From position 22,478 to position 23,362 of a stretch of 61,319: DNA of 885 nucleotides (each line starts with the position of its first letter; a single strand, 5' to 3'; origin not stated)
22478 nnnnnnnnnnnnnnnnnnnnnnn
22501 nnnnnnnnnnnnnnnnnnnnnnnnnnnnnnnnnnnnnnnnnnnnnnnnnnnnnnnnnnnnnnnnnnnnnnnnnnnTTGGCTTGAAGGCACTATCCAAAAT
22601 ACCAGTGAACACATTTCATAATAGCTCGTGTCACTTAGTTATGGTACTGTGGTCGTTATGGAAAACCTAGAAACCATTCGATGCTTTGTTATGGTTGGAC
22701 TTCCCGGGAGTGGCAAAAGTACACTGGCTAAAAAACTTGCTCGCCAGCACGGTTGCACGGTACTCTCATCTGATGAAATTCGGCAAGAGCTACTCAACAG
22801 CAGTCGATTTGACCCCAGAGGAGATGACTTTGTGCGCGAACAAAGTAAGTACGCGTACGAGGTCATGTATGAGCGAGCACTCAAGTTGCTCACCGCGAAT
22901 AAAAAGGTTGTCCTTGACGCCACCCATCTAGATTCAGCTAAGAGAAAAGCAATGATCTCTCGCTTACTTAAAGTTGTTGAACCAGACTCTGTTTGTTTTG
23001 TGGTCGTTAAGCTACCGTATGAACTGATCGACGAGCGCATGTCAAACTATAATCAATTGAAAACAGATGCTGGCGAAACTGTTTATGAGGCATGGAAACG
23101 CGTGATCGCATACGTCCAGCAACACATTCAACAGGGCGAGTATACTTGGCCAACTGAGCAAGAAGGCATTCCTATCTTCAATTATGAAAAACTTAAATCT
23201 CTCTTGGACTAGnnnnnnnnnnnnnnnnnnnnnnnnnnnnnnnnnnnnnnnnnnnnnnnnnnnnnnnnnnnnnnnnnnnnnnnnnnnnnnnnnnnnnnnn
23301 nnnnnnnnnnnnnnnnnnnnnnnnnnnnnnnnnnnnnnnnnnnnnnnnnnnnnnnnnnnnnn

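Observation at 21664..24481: Nudix-Nudix / P-loop kinase / HAD phosphatase / macro-domain gene string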

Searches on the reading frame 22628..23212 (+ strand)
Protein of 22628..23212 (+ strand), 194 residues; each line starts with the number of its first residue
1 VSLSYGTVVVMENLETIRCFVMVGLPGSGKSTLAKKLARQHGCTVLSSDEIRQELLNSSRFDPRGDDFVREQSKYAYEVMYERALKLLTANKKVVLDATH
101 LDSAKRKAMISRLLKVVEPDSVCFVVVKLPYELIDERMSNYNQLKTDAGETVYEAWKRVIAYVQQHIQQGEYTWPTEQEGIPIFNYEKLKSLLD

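Call 3: search_protein_families(library=pfam, proteins=[window:22628-23212:+], max_evalue=0.01)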
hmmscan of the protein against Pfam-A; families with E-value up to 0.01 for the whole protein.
window:22628-23212:+ (194 aa): 19 families
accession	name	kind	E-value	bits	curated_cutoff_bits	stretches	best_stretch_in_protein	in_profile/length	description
PF13671.12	AAA_33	-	1.3e-22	81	27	1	20-162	2-139/143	AAA domain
PF13207.12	AAA_17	-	1.3e-09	38.9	27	1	23-144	1-126/136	AAA domain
PF13238.12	AAA_18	-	1.5e-07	32.3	29.4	1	23-140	4-110/128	AAA domain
PF00406.28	ADK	-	5.9e-06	26.9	26.8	1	22-163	1-136/151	Adenylate kinase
PF13521.12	AAA_28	-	7.3e-06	26.7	27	1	20-103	2-86/164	AAA domain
PF08433.16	KTI12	-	2.3e-05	24.5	22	1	21-145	5-123/271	Chromatin associated protein KTI12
PF20720.3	nSTAND3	-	4.6e-05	23.6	27.2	1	10-41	10-41/155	Novel STAND NTPase 3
PF01591.24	6PF2K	-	8.1e-05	22.5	27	1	18-112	14-118/223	6-phosphofructo-2-kinase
PF06414.18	Zeta_toxin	-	0.00017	21.5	22.3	1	20-114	19-117/199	Zeta toxin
PF13401.12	AAA_22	-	0.0004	21.1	27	1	18-48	6-39/130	AAA domain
PF01202.28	SKI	-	0.00079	20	22.1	1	26-95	1-65/159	Shikimate kinase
PF07931.18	CPT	-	0.00092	19.5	22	1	21-140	5-127/172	Chloramphenicol phosphotransferase-like protein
PF13191.12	AAA_16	-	0.00096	20.1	32.6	0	18-124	25-166/167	AAA ATPase domain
PF01926.29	MMR_HSR1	-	0.0018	18.8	21.9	0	21-41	3-23/113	50S ribosome-binding GTPase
PF00005.33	ABC_tran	-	0.0023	19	25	1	18-51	12-42/137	ABC transporter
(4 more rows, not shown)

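Call 4: search_protein_families(library=ncbifam, proteins=[window:22628-23212:+], max_evalue=0.01)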
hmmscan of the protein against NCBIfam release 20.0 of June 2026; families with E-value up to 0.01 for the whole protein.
window:22628-23212:+ (194 aa): 32 families (the best 25 are shown)
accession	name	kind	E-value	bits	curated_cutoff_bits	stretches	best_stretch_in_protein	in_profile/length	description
TIGR04075.1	bacter_Pnkp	equivalog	2.7e-11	42.4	750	1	19-152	10-129/851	polynucleotide kinase-phosphatase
NF040667.1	hom_kin_desulfo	exception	4.2e-06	26.7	197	1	19-53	2-36/163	homoserine kinase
TIGR01351.1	adk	subfamily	6e-06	26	168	1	20-71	2-54/212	adenylate kinase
TIGR03574.1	selen_PSTK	equivalog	1.5e-05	24.5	290.5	1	21-112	3-89/249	L-seryl-tRNA(Sec) kinase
TIGR02173.1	cyt_kin_arch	equivalog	3.8e-05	23.7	102.1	1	21-58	4-40/169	(d)CMP kinase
TIGR01359.1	UMP_CMP_kin_fam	subfamily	4.1e-05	23.6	207.6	1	22-167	4-152/185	UMP-CMP kinase family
TIGR01360.1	aden_kin_iso1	equivalog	8.8e-05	22.2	284.1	1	17-59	3-46/188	adenylate kinase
NF011100.0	PRK14527.1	equivalog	0.0001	22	154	1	17-61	6-51/191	adenylate kinase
NF005255.0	PRK06762.2-2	equivalog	0.00012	22.1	140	1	19-59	5-47/163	hypothetical protein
NF005576.0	PRK07261.1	equivalog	0.00015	21.6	224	1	21-52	4-35/171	DNA topology modulation protein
TIGR01663.1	PNK-3'Pase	equivalog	0.00015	20.3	502.8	0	19-50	366-397/520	bifunctional polynucleotide phosphatase/kinase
NF058535.1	antiphage_EruA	equivalog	0.00031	19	1000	1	11-51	18-58/1318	NACHT domain-containing antiphage protein EruA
NF005994.0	PRK08118.1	equivalog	0.00042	20.4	215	1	20-49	4-33/172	DNA topology modulation protein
NF010556.0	PRK13951.1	equivalog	0.0006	18.8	560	1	21-109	4-95/492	bifunctional shikimate kinase AroK/3-dehydroquinate synthase AroB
TIGR01313.1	therm_gnt_kin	subfamily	0.00066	19.5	113.75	1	20-54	1-35/164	gluconokinase, GntK/IdnK-type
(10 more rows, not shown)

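Call 11: find_homologous_proteins(query=window:22628-23212:+, max_evalue=0.00001)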
Query window:22628-23212:+ (194 aa): 38 proteins with E <= 0.00001 among 232 candidates.
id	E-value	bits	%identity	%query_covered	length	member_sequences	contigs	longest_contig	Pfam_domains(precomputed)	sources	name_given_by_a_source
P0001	2.6e-107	374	91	95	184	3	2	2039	PF00406.30,PF13671.13,PF13207.13,PF08433.17,PF13238.13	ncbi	-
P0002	1.3e-46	177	48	90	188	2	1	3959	PF06414.19,PF00406.30,PF13521.13,PF13671.13,PF13207.13,PF08433.17,PF00004.36,PF01202.29,PF13238.13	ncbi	-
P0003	7.0e-40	155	47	89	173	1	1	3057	PF13671.13,PF13207.13,PF08433.17,PF13238.13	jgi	jgi:predicted kinase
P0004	2.0e-39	153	42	93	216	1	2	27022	PF06414.19,PF00406.30,PF01591.25,PF13671.13,PF13207.13,PF13238.13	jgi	jgi:predicted kinase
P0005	2.9e-39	153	46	88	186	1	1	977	PF06414.19,PF24883.3,PF07931.19,PF13671.13,PF13207.13,PF00004.36,PF13238.13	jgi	jgi:predicted kinase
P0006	3.0e-39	153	45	94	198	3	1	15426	PF06414.19,PF24883.3,PF13671.13,PF13207.13,PF08433.17,PF20720.4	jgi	-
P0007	1.1e-37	148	42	93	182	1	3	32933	PF06414.19,PF00406.30,PF07931.19,PF13671.13,PF13207.13,PF08433.17,PF13238.13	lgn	-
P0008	2.9e-37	146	44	93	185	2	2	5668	PF06414.19,PF13671.13,PF13207.13,PF13238.13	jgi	jgi:uncharacterized protein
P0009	1.5e-35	141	44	89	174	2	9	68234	PF13671.13,PF13207.13,PF13238.13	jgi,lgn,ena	-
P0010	4.4e-35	139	44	80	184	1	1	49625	PF06414.19,PF00406.30,PF13671.13,PF13207.13,PF08433.17,PF13238.13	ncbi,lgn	-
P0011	5.7e-35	139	45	89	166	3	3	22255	PF13671.13,PF13207.13,PF08433.17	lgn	-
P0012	9.0e-35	138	39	93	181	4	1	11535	PF06414.19,PF00406.30,PF07931.19,PF13671.13,PF13207.13,PF08433.17,PF13238.13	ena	-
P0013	4.5e-34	136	38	88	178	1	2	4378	PF13671.13,PF13207.13,PF08433.17,PF13238.13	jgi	-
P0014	8.7e-34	135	41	91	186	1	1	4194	PF00406.30,PF24883.3,PF02224.25,PF13671.13,PF13207.13,PF08433.17,PF00004.36,PF13238.13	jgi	jgi:predicted kinase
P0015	6.5e-33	132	41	91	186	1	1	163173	PF00406.30,PF02224.25,PF13671.13,PF13207.13,PF08433.17,PF00004.36,PF13238.13,PF03215.22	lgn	-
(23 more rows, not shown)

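Call 14: find_related_loci(query=A1, collection=genome_contigs, flank=8000)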
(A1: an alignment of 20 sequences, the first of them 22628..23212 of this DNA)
Query A1 (194 aa) in genome_contigs; peptide patterns used: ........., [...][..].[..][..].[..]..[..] (x = any residue, [..] = any of these).
600 stretches matched a pattern (row limit reached: there are more); 135 encode a relative of the query (tblastn E <= 1e-3); the best 80 are kept; 80 distinct loci.
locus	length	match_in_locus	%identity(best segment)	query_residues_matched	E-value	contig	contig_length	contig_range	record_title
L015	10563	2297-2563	41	19-115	2e-16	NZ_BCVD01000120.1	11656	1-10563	Priestia flexa NBRC 15715, whole genome shotgun sequence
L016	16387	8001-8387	35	24-149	6e-15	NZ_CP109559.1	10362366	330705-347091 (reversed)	Streptomyces sp. NBC_01384 chromosome, complete genome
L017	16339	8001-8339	33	21-143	3e-14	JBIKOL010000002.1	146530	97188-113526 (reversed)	MAG: Candidatus Obscuribacteraceae bacterium isolate ME2014-11-02_3300042937_group5_bin83 Rohwer_bin1404_scaffold_15_c1,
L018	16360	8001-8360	35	24-140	8e-14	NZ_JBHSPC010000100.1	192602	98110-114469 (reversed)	Streptomyces incanus strain CGMCC 4.5799 platanus_K_17_124_100, whole genome shotgun sequence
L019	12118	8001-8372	31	1-132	9e-14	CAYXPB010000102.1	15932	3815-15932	MAG TPA_asm: uncultured Acetivibrio sp. isolate binchicken_co39_530 genome assembly, contig: NODE_8925_length_15932_cov_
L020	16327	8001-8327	39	7-108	2e-13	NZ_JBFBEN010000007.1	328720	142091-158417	Streptomyces sp. NPDC093248 NPDC093248_173_C6.ctg-0007, whole genome shotgun sequence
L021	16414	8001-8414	29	21-155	6e-13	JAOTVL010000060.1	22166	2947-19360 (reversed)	MAG: Gemmatimonadota bacterium isolate 13_May_SF_Bin45 13_May_SF_Bin45_scaffold_1560_c1, whole genome shotgun sequence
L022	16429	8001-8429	31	11-153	9e-13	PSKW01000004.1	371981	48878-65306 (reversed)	MAG: Gemmataceae bacterium isolate ERB_16_1 NODE_4_length_371981_cov_9.648121, whole genome shotgun sequence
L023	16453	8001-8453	27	6-180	1e-12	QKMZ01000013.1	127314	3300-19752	MAG: Candidatus Melainabacteria bacterium isolate BJP_IG3402_49_16 bjp_ig3402_sc_1386_111, whole genome shotgun sequence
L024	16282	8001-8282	35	15-115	2e-12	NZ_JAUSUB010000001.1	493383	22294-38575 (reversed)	Cytobacillus purgationiresistens strain DSM 23494 Ga0480534_01, whole genome shotgun sequence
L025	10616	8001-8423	32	21-158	1e-11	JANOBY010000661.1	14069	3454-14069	MAG: Planctomycetales bacterium isolate VAR_17_metabat_95 VAR_17_k141_1853162, whole genome shotgun sequence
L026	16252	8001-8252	42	16-99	2e-11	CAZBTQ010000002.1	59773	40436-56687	MAG TPA_asm: uncultured Iamiaceae bacterium isolate SRP344714_co2_245 genome assembly, contig: NODE_1161_length_59773_co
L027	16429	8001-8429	31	20-159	2e-10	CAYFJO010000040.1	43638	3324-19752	MAG TPA_asm: uncultured Pirellulaceae bacterium isolate ERP003628_co1_109 genome assembly, contig: NODE_207_length_43638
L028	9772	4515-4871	33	21-138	4e-10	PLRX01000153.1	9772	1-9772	MAG: Acidimicrobiaceae bacterium isolate bog_763 73.20120700_S1D.86_contig_197788, whole genome shotgun sequence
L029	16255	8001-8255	41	24-104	5e-10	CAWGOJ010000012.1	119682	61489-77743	MAG: uncultured Acidimicrobiaceae bacterium isolate MFD05580.bin.3.88 genome assembly, contig: contig_28859, whole genom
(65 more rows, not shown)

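Call 22: search_solved_structures(query=A1, max_evalue=0.01, show_alignments=3)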
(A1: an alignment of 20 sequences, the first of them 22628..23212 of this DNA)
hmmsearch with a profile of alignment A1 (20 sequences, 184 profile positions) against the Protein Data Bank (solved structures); distinct sequences matched with E-value up to 0.01: 116 (the best 60 are shown).
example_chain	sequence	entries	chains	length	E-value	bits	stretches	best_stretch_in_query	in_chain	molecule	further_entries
9d2f_A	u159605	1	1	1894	6.7e-14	55.4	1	5-39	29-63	Adenylate kinase 9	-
9fqr_Xf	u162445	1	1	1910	1.1e-10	44.9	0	3-40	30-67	Cilia- and flagella-associated protein 276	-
1via_A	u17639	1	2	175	5.4e-09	39.4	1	8-66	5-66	shikimate kinase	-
4jst_A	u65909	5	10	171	7.2e-08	35.7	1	7-135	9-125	Metallophosphoesterase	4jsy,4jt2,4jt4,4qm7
4gp6_A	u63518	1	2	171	8e-08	35.6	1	7-135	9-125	Metallophosphoesterase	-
4gp7_A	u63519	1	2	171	8e-08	35.6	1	7-135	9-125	Metallophosphoesterase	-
3umf_A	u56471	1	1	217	1.3e-07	34.9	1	3-88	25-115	Adenylate kinase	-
9d8a_A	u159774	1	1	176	2.1e-07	34.2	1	7-35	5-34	Rhizopus azygosporus Kinase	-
2rhm_A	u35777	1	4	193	4e-07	33.3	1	8-94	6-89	Putative kinase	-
8x1g_A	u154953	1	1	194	5.8e-07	32.7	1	3-131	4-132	Adenylate kinase isoenzyme 1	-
4mde_A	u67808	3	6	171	7.4e-07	32.4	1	7-135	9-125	Metallophosphoesterase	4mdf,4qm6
7x7s_A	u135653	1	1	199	9.2e-07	32.1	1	3-97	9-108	Adenylate kinase isoenzyme 1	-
4loa_A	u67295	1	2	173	1.3e-06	31.6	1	8-50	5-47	De-novo design amidase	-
5ycf_B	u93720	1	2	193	1.5e-06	31.4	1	3-61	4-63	Adenylate kinase isoenzyme 1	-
1z83_A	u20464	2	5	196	1.5e-06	31.4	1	3-96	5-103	Adenylate kinase 1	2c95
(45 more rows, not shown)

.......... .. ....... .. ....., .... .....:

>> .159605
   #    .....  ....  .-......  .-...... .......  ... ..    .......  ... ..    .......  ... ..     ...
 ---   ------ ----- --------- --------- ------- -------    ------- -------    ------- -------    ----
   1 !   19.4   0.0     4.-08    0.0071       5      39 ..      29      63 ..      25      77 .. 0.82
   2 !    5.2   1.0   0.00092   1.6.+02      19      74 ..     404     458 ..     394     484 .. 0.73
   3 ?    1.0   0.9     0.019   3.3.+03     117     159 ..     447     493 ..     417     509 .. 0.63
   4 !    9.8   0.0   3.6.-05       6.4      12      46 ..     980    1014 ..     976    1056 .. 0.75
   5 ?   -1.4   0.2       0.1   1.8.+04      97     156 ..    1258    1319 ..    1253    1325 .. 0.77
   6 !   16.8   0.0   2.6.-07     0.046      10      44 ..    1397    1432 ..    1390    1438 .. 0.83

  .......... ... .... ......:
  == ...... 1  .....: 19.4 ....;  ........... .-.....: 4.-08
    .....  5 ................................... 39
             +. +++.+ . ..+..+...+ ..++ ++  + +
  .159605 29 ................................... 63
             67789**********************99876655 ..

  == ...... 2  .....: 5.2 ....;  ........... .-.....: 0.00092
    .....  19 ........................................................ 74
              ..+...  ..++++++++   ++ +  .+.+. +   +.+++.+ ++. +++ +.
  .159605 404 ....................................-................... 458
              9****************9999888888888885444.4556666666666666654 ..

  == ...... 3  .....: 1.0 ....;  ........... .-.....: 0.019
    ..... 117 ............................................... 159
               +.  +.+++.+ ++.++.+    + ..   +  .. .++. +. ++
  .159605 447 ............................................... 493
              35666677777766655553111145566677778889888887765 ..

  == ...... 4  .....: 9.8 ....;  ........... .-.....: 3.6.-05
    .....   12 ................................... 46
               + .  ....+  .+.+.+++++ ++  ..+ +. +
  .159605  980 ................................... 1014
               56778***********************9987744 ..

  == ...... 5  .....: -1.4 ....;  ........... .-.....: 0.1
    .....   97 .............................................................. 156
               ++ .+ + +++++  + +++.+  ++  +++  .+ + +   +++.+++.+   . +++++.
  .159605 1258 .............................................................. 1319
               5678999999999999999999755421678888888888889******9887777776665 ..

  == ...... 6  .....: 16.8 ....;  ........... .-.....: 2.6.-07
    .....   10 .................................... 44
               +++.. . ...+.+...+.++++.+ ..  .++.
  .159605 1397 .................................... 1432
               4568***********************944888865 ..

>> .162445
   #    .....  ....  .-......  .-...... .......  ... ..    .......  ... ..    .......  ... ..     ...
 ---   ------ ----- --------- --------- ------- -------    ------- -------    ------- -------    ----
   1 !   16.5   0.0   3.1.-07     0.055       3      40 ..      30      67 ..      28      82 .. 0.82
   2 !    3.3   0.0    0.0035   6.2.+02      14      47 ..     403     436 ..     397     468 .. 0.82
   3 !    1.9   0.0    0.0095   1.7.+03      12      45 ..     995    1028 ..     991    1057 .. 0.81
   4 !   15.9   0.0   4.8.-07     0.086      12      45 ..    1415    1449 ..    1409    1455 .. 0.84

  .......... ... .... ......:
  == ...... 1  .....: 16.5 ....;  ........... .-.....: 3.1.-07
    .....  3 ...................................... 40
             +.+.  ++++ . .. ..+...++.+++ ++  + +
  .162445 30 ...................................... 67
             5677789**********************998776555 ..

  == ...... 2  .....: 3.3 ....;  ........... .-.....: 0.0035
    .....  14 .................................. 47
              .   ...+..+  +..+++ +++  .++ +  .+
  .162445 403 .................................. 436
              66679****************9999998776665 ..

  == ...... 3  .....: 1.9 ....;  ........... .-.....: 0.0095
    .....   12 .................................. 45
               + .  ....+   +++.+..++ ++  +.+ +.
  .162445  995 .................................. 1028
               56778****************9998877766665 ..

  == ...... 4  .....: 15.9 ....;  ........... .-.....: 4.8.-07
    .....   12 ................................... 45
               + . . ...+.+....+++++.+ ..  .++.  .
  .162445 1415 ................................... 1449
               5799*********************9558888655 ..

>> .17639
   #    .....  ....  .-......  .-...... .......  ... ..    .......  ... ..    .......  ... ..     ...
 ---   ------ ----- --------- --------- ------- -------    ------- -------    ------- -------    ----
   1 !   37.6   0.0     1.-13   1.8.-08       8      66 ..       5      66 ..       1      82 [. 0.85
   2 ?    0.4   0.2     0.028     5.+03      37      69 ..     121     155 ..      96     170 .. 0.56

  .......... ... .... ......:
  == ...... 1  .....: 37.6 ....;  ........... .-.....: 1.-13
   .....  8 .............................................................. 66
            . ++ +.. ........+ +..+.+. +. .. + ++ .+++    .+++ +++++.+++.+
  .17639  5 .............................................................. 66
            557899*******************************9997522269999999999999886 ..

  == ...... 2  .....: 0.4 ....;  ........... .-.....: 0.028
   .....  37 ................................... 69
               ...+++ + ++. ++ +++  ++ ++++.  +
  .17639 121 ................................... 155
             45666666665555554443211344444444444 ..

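Call 31: find_encoding_contigs(protein=P0015, flank=6000, max_places=2)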
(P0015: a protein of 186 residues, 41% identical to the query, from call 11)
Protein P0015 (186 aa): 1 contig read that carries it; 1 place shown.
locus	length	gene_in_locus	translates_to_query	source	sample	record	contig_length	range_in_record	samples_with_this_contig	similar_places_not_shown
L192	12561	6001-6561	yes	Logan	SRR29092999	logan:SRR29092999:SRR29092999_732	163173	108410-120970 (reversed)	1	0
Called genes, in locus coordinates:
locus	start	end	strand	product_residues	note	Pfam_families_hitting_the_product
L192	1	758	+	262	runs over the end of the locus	-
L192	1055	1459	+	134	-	PF00793:DAHP_synth_1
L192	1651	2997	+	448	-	PF02826:2-Hacid_dh_C, PF03807:F420_oxidored (weak), PF07991:KARI_N (weak), PF02153:PDH_N, PF26213:TYRAAT1_C, PF00800:PDT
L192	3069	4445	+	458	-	PF00206:Lyase_1, PF08328:ASL_C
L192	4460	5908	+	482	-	PF00709:Adenylsucc_synt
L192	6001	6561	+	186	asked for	PF03215:Rad17 (faint), PF00004:AAA (weak), PF00406:ADK, PF02224:Cytidylate_kin (faint), PF08433:KTI12 (weak), PF13238:AAA_18 (weak), PF13671:AAA_33, PF13207:AAA_17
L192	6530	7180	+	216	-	PF00702:Hydrolase, PF13419:HAD_2, PF13242:Hydrolase_like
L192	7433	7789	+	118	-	PF01451:LMWPc (faint)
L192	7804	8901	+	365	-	PF01546:Peptidase_M20, PF07687:M20_dimer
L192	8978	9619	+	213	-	PF00702:Hydrolase (faint)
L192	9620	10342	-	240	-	PF01263:Aldose_epim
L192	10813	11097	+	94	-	PF18910:DUF5665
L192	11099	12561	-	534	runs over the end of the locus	PF16949:ABC_tran_2 (weak)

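Call 45: predict_structure(alignment_id=A1)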
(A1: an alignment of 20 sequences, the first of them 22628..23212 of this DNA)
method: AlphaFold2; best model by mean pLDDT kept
length: 194 residues; sequences in the alignment: 20
mean_pLDDT: 87.9   pTM: 0.84
mean pLDDT of the five models: 87.9, 87.3, 86.1, 86.0, 85.0
residues with pLDDT >= 90: 137; 70-90: 41; 50-70: 5; < 50: 11
segments of 3 or more residues with pLDDT < 50: 1-11
pLDDT, mean of each block of 10 residues (from residue 1): 35 82 95 94 95 86 83 91 97 96 94 93 94 94 87 93 95 93 82 66
secondary structure, 60 per line:
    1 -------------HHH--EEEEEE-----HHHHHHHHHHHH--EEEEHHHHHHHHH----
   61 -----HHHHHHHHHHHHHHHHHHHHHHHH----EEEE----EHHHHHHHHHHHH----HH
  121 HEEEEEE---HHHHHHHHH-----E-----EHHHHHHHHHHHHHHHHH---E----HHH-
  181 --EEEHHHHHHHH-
elements in order: E19-24 H30-41 E44-47 H48-56 H66-89 E94-97 H103-114 E122-127 H131-139 H152-168 E183-185 H186-193

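Call 48: fold_search(model_id=the predicted structure, library=pdb)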
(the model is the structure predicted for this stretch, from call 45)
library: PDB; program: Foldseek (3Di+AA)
matches with E <= 10: 1659; with E <= 0.001: 401
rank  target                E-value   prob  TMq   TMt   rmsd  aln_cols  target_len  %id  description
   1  2rhm_A                1.3e-07  1.00  0.56  0.60  10.3       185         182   14  Crystal structure of a putative kinase (caur_3907) from chloroflexus aurantiacus j-10-fl at 1.70 A resolution (released 2007-11-20)
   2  9drz_A                2.0e-07  1.00  0.54  0.63   5.3       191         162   22  Structure of Lichtheimia corymbifera Kinase in complex with GDP and MG (released 2024-10-16)
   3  1bif                  2.3e-07  1.00  0.63  0.31   4.3       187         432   20  6-PHOSPHOFRUCTO-2-KINASE/FRUCTOSE-2,6-BISPHOSPHATASE BIFUNCTIONAL ENZYME COMPLEXED WITH ATP-G-S AND PHOSPHATE (released 1997-11-12)
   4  6hvh                  3.1e-07  1.00  0.64  0.32   4.0       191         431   18  Human PFKFB3 in complex with a N-Aryl 6-Aminoquinoxaline inhibitor 1 (released 2018-11-14)
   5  3qpw                  3.3e-07  1.00  0.62  0.31   4.3       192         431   18  PFKFB3 in complex with Aluminum Tetrafluoride (released 2012-02-08)
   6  2axn                  3.9e-07  1.00  0.64  0.30   4.4       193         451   18  Crystal structure of the human inducible form 6-phosphofructo-2-kinase/fructose-2,6-bisphosphatase (released 2005-12-06)
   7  2rhm_B                5.0e-07  1.00  0.57  0.59   8.4       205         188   12  Crystal structure of a putative kinase (caur_3907) from chloroflexus aurantiacus j-10-fl at 1.70 A resolution (released 2007-11-20)
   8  2rhm_C                5.3e-07  1.00  0.66  0.67   4.5       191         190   15  Crystal structure of a putative kinase (caur_3907) from chloroflexus aurantiacus j-10-fl at 1.70 A resolution (released 2007-11-20)
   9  6hvj                  6.0e-07  1.00  0.63  0.31   4.5       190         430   18  Human PFKFB3 in complex with a N-Aryl 6-Aminoquinoxaline inhibitor 3 (released 2018-11-14)
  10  6hvi                  6.4e-07  1.00  0.62  0.31   4.5       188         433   18  Human PFKFB3 in complex with a N-Aryl 6-Aminoquinoxaline inhibitor 2 (released 2018-11-14)
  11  4gp7_A                6.4e-07  1.00  0.57  0.64   5.0       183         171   23  Polynucleotide kinase (released 2012-11-14)
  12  4gp6_B                7.2e-07  1.00  0.57  0.65   5.0       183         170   25  Polynucleotide kinase (released 2012-11-14)
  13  6ibx                  8.1e-07  1.00  0.63  0.31   4.4       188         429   18  Human PFKFB3 in complex with a N-Aryl 6-Aminoquinoxaline inhibitor 5 (released 2019-01-23)
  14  5ajz                  8.6e-07  1.00  0.66  0.32   4.0       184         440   18  Human PFKFB3 in complex with an indole inhibitor 5 (released 2015-04-22)
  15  2rhm_D                8.6e-07  1.00  0.64  0.66   4.4       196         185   13  Crystal structure of a putative kinase (caur_3907) from chloroflexus aurantiacus j-10-fl at 1.70 A resolution (released 2007-11-20)
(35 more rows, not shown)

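Call 63: find_encoding_contigs(protein=P0001, flank=3000, max_places=3)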
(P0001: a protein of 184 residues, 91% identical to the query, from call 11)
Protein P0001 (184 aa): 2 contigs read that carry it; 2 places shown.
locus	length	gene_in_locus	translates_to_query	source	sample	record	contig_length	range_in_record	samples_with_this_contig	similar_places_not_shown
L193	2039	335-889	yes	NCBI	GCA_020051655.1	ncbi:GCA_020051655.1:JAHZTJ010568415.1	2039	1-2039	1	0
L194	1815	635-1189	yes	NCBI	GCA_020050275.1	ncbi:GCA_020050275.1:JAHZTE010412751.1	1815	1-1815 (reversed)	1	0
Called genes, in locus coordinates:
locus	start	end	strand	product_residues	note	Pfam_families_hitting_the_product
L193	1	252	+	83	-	?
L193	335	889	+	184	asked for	PF00406:ADK (weak), PF08433:KTI12 (weak), PF13238:AAA_18 (weak), PF13671:AAA_33, PF13207:AAA_17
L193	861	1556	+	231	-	PF00702:Hydrolase, PF13344:Hydrolase_6 (faint), PF13419:HAD_2, PF13242:Hydrolase_like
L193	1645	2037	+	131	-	?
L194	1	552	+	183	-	?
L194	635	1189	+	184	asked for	PF00406:ADK (weak), PF08433:KTI12 (weak), PF13238:AAA_18 (weak), PF13671:AAA_33, PF13207:AAA_17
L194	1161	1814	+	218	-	?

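Call 64: find_encoding_contigs(protein=P0009, flank=6000, max_places=3)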
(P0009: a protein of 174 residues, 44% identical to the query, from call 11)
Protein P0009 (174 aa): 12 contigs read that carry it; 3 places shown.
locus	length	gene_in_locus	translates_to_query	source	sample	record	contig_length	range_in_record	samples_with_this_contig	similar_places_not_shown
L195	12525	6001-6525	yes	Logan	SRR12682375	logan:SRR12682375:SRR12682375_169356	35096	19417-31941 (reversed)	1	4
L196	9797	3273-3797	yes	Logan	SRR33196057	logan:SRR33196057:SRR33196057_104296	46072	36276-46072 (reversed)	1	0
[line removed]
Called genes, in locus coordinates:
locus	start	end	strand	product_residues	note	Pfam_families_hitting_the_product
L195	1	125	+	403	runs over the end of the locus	PF00270:DEAD, PF04851:ResIII, PF00271:Helicase_C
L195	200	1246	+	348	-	PF03924:CHASE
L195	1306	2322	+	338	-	PF21338:Top1B_N_bact, PF01028:Topoisom_I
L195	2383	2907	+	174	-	-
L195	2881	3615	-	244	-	PF00696:AA_kinase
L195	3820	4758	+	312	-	PF08240:ADH_N, PF00107:ADH_zinc_N, PF13602:ADH_zinc_N_2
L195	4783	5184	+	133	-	-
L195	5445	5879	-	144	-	-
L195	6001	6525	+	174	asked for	PF13207:AAA_17, PF13238:AAA_18 (faint), PF13671:AAA_33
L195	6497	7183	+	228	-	PF00702:Hydrolase, PF13419:HAD_2, PF13242:Hydrolase_like (faint)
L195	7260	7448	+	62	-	PF04070:DUF378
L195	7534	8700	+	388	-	PF22807:TrAA12, PF07995:GSDH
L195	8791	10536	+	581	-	PF02683:DsbD_TM, PF13386:DsbD_2 (weak), PF00578:AhpC-TSA, PF08534:Redoxin, PF13905:Thioredoxin_8, PF17991:Thioredoxin_10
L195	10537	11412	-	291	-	PF02535:Zip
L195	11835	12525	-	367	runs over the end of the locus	PF07690:MFS_1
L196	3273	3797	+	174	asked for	PF13207:AAA_17, PF13238:AAA_18 (faint), PF13671:AAA_33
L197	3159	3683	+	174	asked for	PF13207:AAA_17, PF13238:AAA_18 (faint), PF13671:AAA_33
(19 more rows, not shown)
